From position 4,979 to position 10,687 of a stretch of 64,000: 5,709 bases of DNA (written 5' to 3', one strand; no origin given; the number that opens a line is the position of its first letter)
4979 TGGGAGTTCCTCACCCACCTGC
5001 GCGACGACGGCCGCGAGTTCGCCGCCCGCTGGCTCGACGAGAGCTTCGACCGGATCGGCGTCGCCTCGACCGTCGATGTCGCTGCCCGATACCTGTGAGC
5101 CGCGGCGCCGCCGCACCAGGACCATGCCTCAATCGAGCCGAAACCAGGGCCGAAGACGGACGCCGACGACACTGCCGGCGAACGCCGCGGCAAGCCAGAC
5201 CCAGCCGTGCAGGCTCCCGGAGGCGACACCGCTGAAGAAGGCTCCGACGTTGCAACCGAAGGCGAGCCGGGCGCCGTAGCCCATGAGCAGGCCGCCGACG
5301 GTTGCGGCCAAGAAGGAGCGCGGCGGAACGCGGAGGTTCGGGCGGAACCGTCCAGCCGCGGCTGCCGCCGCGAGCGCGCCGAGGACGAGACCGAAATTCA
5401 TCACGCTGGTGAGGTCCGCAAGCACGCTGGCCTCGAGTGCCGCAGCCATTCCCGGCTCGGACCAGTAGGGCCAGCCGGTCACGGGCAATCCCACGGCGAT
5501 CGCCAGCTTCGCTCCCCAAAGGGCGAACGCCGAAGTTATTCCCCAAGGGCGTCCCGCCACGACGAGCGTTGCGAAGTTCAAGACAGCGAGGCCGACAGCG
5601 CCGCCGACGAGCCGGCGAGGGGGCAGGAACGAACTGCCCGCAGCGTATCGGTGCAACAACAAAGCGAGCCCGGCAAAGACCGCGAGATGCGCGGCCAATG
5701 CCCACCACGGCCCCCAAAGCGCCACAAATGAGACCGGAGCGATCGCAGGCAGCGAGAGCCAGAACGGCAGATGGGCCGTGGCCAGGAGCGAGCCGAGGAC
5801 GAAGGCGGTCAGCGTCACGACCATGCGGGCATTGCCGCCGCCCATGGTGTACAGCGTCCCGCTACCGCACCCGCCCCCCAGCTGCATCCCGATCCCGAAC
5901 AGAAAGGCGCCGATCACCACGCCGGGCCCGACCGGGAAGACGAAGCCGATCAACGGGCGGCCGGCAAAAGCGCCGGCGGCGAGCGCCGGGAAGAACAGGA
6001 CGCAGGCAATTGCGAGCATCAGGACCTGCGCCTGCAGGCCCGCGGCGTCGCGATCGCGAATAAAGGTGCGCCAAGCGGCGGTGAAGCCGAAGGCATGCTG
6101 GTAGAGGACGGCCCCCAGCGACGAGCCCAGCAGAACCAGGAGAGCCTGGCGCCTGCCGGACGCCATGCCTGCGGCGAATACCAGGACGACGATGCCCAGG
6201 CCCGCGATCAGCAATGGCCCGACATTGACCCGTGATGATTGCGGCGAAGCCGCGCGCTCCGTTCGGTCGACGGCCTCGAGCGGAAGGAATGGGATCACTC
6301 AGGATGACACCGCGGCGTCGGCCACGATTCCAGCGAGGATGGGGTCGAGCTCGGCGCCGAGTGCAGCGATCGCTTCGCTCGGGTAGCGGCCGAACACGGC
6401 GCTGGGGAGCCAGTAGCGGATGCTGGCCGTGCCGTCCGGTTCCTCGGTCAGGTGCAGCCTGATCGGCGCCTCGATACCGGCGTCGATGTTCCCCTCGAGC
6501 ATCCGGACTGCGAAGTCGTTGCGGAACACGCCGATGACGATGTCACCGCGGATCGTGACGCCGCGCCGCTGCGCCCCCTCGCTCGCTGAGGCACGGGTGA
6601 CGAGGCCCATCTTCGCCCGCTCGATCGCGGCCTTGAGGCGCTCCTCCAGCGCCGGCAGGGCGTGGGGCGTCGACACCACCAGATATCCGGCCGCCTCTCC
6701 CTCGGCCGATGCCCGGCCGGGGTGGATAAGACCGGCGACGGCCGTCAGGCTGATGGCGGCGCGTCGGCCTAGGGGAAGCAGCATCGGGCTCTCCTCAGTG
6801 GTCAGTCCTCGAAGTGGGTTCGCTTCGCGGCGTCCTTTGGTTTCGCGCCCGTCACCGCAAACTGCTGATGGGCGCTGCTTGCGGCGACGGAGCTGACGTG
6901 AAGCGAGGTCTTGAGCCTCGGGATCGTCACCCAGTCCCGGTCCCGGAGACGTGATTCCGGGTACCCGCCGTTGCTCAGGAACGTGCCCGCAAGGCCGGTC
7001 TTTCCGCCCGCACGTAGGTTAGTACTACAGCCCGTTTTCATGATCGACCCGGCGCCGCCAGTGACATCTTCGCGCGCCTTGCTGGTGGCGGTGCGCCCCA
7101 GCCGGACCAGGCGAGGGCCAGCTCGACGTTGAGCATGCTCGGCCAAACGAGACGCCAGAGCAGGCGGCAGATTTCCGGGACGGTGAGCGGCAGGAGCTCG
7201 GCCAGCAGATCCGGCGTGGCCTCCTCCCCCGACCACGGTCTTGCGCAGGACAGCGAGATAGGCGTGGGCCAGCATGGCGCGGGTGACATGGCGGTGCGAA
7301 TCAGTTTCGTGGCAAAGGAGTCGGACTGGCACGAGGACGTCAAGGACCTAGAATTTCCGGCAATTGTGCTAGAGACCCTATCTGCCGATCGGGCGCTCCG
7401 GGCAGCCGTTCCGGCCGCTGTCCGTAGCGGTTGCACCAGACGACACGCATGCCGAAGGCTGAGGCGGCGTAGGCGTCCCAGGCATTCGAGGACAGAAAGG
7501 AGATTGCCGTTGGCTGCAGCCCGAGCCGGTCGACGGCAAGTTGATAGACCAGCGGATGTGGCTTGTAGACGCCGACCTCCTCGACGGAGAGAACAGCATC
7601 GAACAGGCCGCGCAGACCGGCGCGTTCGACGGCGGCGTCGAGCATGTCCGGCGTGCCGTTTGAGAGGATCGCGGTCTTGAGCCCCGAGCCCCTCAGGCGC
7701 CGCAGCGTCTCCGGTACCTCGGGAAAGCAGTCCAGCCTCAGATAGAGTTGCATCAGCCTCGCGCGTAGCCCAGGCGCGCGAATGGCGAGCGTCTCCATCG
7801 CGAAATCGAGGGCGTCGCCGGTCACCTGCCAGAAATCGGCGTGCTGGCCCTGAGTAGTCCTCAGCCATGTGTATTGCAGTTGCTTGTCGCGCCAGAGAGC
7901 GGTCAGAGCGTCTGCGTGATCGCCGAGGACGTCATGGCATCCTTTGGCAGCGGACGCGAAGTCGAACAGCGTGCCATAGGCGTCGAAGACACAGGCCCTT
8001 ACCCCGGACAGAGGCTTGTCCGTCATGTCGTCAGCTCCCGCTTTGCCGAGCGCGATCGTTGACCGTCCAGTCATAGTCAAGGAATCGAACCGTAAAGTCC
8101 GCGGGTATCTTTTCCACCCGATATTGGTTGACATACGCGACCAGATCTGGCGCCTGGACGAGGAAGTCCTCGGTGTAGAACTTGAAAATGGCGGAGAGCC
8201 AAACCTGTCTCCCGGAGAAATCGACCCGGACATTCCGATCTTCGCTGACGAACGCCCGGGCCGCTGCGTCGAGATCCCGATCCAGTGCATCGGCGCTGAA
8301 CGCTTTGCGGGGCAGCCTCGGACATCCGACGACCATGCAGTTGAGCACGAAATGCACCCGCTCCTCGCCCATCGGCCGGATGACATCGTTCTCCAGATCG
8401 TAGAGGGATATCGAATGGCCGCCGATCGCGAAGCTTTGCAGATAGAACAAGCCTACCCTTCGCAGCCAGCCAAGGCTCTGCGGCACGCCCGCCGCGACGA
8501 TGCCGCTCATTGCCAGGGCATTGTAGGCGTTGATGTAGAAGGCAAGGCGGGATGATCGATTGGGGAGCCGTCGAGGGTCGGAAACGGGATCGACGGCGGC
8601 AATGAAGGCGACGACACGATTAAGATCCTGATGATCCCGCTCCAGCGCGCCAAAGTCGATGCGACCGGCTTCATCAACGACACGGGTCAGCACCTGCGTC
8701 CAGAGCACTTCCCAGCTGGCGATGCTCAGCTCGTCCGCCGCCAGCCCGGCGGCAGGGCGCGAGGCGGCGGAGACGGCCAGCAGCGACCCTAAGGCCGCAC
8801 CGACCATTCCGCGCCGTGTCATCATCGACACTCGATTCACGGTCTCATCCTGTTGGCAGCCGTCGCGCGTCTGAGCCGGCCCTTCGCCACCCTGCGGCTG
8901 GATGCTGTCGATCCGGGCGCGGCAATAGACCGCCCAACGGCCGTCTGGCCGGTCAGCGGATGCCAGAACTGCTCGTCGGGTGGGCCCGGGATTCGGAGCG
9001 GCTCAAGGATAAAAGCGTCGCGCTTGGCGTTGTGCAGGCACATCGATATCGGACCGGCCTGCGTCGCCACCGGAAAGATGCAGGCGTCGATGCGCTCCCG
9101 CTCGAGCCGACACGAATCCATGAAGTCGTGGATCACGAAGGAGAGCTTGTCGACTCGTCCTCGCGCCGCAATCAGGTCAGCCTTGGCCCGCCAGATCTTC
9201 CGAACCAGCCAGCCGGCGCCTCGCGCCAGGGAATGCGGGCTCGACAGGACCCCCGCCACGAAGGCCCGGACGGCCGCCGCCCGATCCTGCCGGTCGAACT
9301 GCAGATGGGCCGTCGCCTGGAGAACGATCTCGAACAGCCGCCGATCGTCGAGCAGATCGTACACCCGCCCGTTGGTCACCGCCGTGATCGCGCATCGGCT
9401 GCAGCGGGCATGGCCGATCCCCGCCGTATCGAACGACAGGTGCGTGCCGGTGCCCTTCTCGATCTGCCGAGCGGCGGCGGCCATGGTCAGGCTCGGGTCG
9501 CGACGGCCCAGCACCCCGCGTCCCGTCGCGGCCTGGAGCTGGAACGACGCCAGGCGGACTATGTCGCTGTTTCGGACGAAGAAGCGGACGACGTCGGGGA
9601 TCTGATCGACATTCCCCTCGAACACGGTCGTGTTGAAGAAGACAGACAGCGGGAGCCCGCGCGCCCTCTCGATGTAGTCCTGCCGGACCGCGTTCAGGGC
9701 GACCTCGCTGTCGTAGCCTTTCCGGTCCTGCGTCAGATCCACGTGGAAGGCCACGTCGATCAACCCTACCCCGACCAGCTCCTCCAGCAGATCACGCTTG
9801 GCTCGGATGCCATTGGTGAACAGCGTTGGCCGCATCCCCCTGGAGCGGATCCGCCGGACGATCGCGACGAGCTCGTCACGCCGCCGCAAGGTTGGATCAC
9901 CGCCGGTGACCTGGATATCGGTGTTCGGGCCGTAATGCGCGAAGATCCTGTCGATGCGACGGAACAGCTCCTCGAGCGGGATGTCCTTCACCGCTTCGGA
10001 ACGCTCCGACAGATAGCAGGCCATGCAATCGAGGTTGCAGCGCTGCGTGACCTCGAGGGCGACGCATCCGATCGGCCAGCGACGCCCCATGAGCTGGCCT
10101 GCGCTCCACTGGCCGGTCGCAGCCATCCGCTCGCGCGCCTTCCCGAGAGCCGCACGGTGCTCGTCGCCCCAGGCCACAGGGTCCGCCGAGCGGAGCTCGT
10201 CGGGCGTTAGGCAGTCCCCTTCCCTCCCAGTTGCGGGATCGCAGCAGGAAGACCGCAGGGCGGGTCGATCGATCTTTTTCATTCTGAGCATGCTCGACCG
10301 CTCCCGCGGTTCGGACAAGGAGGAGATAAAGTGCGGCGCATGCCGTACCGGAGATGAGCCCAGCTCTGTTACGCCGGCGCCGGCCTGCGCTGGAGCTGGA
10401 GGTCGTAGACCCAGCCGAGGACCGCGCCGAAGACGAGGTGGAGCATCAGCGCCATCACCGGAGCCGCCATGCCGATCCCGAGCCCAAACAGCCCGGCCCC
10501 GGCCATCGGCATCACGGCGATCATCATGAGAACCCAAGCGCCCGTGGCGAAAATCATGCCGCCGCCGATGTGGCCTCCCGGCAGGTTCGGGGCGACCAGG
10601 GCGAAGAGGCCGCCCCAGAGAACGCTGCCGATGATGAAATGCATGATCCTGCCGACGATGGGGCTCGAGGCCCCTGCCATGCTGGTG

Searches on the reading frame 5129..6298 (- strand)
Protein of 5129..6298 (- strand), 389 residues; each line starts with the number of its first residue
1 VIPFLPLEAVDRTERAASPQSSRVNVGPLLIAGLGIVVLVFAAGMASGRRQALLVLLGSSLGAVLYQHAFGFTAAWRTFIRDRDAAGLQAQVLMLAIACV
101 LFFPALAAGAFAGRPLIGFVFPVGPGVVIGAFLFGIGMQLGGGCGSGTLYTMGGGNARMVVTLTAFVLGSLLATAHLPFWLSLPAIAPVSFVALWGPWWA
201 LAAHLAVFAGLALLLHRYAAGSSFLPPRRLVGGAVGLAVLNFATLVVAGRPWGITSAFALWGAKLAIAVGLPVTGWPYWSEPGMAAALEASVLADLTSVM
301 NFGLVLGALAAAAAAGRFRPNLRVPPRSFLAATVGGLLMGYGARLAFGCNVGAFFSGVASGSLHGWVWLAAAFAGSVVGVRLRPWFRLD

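Call 72: search_protein_families(library=pfam, proteins=[window:5129-6298:-], max_evalue=0.00001)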
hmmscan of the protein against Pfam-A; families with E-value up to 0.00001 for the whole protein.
window:5129-6298:- (389 aa): 1 family
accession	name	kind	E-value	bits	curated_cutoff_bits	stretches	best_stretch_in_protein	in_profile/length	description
PF04143.19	Sulf_transp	-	8.7e-59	200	27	1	69-377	3-309/310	Sulphur transport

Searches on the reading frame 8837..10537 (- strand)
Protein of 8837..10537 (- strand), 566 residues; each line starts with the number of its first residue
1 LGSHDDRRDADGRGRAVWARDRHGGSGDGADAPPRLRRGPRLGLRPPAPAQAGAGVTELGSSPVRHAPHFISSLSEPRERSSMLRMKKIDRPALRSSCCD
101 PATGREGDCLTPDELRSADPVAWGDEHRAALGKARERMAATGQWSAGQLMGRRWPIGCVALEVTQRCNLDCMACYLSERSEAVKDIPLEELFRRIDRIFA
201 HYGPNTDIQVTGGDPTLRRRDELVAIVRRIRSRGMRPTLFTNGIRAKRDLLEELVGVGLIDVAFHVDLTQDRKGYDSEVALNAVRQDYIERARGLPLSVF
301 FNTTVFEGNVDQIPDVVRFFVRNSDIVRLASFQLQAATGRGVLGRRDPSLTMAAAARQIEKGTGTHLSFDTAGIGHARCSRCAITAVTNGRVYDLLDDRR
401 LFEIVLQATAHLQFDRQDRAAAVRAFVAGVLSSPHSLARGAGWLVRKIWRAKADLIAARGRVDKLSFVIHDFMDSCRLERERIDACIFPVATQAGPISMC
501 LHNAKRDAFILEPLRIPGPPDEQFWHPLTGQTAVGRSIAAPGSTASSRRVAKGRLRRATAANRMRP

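Call 72: search_protein_families(library=pfam, proteins=[window:8837-10537:-], max_evalue=0.00001)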
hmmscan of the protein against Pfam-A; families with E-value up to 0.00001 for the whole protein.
window:8837-10537:- (566 aa): 1 family
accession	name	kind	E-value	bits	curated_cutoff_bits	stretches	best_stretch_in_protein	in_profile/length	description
PF04055.27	Radical_SAM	-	2.9e-15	57.3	29.5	1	162-319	2-165/166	Radical SAM superfamily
